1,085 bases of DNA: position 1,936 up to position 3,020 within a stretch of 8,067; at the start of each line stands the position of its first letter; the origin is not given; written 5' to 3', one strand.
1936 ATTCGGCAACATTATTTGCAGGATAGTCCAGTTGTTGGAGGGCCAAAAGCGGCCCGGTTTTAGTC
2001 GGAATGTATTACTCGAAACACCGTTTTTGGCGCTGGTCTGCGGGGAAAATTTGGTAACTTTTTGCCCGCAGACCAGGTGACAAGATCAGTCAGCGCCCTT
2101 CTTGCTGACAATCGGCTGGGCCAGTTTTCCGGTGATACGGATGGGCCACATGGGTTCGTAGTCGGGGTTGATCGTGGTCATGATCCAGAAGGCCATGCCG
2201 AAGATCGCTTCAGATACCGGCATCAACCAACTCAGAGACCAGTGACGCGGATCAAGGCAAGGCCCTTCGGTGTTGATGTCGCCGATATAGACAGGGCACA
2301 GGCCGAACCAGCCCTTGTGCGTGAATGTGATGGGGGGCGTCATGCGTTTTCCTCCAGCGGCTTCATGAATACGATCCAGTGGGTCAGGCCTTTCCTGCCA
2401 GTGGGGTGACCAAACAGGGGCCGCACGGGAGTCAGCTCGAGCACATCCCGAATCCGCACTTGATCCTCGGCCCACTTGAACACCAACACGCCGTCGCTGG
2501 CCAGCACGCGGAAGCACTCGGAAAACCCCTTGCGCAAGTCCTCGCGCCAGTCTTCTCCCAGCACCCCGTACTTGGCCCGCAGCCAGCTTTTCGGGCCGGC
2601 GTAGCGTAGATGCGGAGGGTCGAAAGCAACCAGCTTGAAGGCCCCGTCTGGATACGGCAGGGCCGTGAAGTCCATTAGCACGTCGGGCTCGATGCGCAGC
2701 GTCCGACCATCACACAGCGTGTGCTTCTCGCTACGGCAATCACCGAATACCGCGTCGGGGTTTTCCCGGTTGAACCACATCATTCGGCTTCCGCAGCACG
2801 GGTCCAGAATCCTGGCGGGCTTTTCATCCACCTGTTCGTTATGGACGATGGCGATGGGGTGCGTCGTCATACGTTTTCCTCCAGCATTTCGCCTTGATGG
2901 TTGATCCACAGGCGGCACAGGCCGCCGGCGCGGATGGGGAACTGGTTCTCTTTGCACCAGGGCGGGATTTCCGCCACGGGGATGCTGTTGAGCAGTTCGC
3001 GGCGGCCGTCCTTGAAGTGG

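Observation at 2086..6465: Translationally coupled six-gene DNA-modification module with no restriction partner, a candidate uncharacterised modification/anti-restriction system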

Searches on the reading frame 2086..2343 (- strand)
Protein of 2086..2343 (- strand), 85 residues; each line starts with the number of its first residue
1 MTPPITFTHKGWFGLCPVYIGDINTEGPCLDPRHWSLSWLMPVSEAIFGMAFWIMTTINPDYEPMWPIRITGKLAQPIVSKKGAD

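Call 5: search_protein_families(library=pfam, proteins=[window:2086-2343:-], max_evalue=0.01)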
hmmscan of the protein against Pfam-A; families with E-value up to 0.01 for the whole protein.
window:2086-2343:- (85 aa): 0 families

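Call 7: search_protein_families(library=phrogs, proteins=[window:2086-2343:-], max_evalue=0.001)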
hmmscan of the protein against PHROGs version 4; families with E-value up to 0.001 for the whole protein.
window:2086-2343:- (85 aa): 1 family
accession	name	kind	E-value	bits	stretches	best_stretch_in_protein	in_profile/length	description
phrog_6519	-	unknown function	2.1e-20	73.8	1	6-74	14-82/84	-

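Call 8: search_protein_families(library=ncbifam, proteins=[window:2086-2343:-], max_evalue=0.01)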
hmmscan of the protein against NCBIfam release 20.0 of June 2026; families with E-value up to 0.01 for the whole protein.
window:2086-2343:- (85 aa): 0 families

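Call 9: search_protein_families(library=padloc, proteins=[window:2086-2343:-], max_evalue=0.01)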
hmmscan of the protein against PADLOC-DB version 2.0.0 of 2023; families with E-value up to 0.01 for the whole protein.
window:2086-2343:- (85 aa): 0 families

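Call 42: search_protein_families(library=pfam, proteins=[window:2086-2343:-], max_evalue=10)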
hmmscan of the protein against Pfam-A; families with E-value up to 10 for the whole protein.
window:2086-2343:- (85 aa): 0 families

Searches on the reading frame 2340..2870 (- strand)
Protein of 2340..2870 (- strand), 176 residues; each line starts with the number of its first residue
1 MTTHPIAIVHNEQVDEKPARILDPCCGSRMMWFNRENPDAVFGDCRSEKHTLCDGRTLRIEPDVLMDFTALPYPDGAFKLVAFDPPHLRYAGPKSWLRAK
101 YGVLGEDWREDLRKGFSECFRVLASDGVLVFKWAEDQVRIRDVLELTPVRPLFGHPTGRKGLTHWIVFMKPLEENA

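Call 5: search_protein_families(library=pfam, proteins=[window:2340-2870:-], max_evalue=0.01)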
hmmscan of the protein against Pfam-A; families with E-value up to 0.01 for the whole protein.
window:2340-2870:- (176 aa): 1 family
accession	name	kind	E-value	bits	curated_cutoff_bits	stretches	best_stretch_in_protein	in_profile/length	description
PF08241.18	Methyltransf_11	-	0.0044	18.1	21.2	0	110-131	74-95/95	Methyltransferase domain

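Call 7: search_protein_families(library=phrogs, proteins=[window:2340-2870:-], max_evalue=0.001)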
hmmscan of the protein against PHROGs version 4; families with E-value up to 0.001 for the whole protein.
window:2340-2870:- (176 aa): 5 families
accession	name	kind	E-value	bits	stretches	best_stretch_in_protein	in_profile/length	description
phrog_954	-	other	1.7e-73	247.6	1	16-173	49-204/229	DNA methyltransferase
phrog_6151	-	other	6.3e-42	143.2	1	71-173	1-101/117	DNA methyltransferase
phrog_11564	-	other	2.2e-37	128.4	1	19-106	5-92/117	DNA methyltransferase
phrog_7811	-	other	5.9e-10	39.8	1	20-50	5-35/41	methyltransferase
phrog_24333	-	other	8e-05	23.1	1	64-133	88-165/238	DNA methyltransferase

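Call 8: search_protein_families(library=ncbifam, proteins=[window:2340-2870:-], max_evalue=0.01)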
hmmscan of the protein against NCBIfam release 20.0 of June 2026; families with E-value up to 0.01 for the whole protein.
window:2340-2870:- (176 aa): 1 family
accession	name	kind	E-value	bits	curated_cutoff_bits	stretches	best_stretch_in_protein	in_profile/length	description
NF011527.0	PRK14968.1-1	equivalog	0.0056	16.4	242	1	71-130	87-148/192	putative methyltransferase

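Call 9: search_protein_families(library=padloc, proteins=[window:2340-2870:-], max_evalue=0.01)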
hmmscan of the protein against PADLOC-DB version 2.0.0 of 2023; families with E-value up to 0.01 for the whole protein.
window:2340-2870:- (176 aa): 2 families
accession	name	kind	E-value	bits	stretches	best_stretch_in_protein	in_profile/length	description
PDLC03288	MTase_II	-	1.8e-68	227.8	1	20-171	3-162/169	Type II methyltransferase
PDLC03730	oMTase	-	7.1e-49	164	1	18-170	3-152/153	orphan methyltransferase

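Call 22: search_solved_structures(query=window:2340-2870:-, max_evalue=1)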
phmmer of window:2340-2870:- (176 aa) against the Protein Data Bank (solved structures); distinct sequences matched with E-value up to 1: 0.

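Call 42: search_protein_families(library=pfam, proteins=[window:2340-2870:-], max_evalue=10)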
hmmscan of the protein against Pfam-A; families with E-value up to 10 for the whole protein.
window:2340-2870:- (176 aa): 2 families
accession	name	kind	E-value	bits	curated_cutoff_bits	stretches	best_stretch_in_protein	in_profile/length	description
PF08241.18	Methyltransf_11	-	0.0044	18.1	21.2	1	110-131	74-95/95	Methyltransferase domain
PF13649.12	Methyltransf_25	-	0.1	13.7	27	0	48-83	32-70/97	Methyltransferase domain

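Call 69: find_related_loci(query=window:2340-2870:-, collection=viral_contigs, flank=6000)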
Query window:2340-2870:- (176 aa) in viral_contigs; peptide patterns used: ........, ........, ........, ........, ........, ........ (x = any residue, [..] = any of these).
262 stretches matched a pattern; 252 encode a relative of the query (tblastn E <= 1e-3); the best 80 are kept; 80 distinct loci.
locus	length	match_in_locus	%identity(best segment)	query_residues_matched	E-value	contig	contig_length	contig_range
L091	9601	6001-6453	82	20-170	2e-85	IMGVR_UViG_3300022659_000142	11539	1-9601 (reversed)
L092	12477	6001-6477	75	20-170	4e-78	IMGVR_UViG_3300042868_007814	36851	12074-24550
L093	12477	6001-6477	75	20-170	4e-78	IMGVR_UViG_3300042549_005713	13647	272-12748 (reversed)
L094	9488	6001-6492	68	21-176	5e-74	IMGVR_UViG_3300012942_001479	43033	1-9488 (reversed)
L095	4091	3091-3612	64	4-170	2e-72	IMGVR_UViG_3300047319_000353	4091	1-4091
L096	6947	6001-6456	66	19-170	2e-72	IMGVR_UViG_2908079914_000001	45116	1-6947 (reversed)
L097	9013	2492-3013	64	4-170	2e-72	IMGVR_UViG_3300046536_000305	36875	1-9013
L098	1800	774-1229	67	19-170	3e-75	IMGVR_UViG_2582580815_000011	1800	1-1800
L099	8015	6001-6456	66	19-170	5e-72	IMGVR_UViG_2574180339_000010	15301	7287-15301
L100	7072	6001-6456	66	19-170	7e-72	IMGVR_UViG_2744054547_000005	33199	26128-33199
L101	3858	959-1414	66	19-170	6e-72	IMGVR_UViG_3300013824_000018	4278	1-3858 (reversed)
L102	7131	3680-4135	66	19-170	6e-72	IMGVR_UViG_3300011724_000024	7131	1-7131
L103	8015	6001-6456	66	19-170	6e-72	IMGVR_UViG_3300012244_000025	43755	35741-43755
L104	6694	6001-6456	66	19-170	8e-72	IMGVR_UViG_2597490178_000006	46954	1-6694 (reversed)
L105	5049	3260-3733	65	13-170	7e-72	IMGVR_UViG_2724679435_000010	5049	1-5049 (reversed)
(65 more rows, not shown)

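Call 85: search_dna_similar(query=window:2340-2870:-, collection=phages, mode=protein, max_rows=30, rows=spread)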
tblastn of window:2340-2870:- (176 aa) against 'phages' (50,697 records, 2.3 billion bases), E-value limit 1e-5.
Records with a match: 252; places in all: 252; records where one place covers at least 80% of the query: 242.
Best place of each record, by identity: 60-80% 20; <60% 232.
By first word of the organism name: Streptococcus 67; Vibrio 38; Acinetobacter 19; Porphyromonas 15; Listeria 12; Gordonia 11; Enterococcus 11; Lactobacillus 11; Staphylococcus 10; Corynebacterium 5; and 26 more.
By host as written in the record: - 38; Gordonia terrae 3612 11; Enterococcus faecalis 11; Listeria monocytogenes 10; Staphylococcus pseudintermedius 6; Acinetobacter baumannii 5; Acinetobacter baumannii 703 4; Porphyromonas gingivalis ATCC 49417 4; and 129 more.
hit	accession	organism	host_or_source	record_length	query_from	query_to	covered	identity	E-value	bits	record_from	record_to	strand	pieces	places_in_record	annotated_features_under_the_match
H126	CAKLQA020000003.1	Acinetobacter phage MD-2021a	not known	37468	19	170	86%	67.1%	2e-69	233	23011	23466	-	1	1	methyltransferase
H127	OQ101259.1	Acinetobacter phage Acba_18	Acinetobacter baumannii 703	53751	19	170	86%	66.4%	1e-68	230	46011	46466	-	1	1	record has no annotation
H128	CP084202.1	Akkermansia phage DTMo-2021a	Akkermansia muciniphila NBRC 114322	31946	21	175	88%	60.3%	8e-54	188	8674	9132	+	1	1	record has no annotation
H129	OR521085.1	Corynebacterium phage PSonyx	Corynebacterium glutamicum MB001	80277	19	170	86%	57.2%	8e-54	188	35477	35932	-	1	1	53: methyltransferase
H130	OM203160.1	Gordonia phage Pickett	Gordonia terrae 3612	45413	21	170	85%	55.3%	2e-50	179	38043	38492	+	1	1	57: methyltransferase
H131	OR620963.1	Yersinia phage fHe-Yen8-01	Yersinia enterocolitica serotype O:8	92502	21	170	85%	54.7%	2e-55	192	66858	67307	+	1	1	DNA methyltransferase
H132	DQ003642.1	Listeria phage A006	Listeria monocytogenes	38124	19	176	90%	51.6%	3e-49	175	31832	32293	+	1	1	gp44 | gp43 | gp45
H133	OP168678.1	Staphylococcus phage vB_SpsS_VL4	Staphylococcus pseudintermedius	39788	8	174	95%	48.5%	2e-49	176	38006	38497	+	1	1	class I SAM-dependent methyltransferase | hypothetical protein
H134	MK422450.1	Klebsiella phage ST13-OXA48phi12.4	Klebsiella pneumoniae ST13-OXA48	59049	21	170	85%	53.6%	4e-51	180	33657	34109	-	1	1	SAM-dependent methyltransferase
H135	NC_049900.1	Listeria phage LP-HM00113468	Listeria monocytogenes HM00113468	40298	19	176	90%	50.3%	2e-47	170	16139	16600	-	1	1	DNA methyltransferase | DUF1642 domain-containing protein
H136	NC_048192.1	Staphylococcus phage vB_SpsS_QT1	Staphylococcus pseudintermedius 625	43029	20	174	88%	51.0%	7e-49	174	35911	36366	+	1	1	DNA methyltransferase | transcriptional regulator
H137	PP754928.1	Porphyromonas phage phage005b_ATCC49417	Porphyromonas gingivalis ATCC 49417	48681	14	170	89%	49.7%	5e-50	177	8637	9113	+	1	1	methyltransferase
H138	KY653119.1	Morganella phage IME1369_02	Morganella morganii IME1369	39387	21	170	85%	51.0%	1e-44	162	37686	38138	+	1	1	methyltransferase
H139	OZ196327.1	Vibrio phage K43a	Seawater and oysters mix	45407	17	170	88%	48.7%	4e-42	155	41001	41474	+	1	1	DNA methyltransferase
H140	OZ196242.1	Vibrio phage K15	Seawater and oysters mix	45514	17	170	88%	48.7%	4e-42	155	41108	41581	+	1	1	DNA methyltransferase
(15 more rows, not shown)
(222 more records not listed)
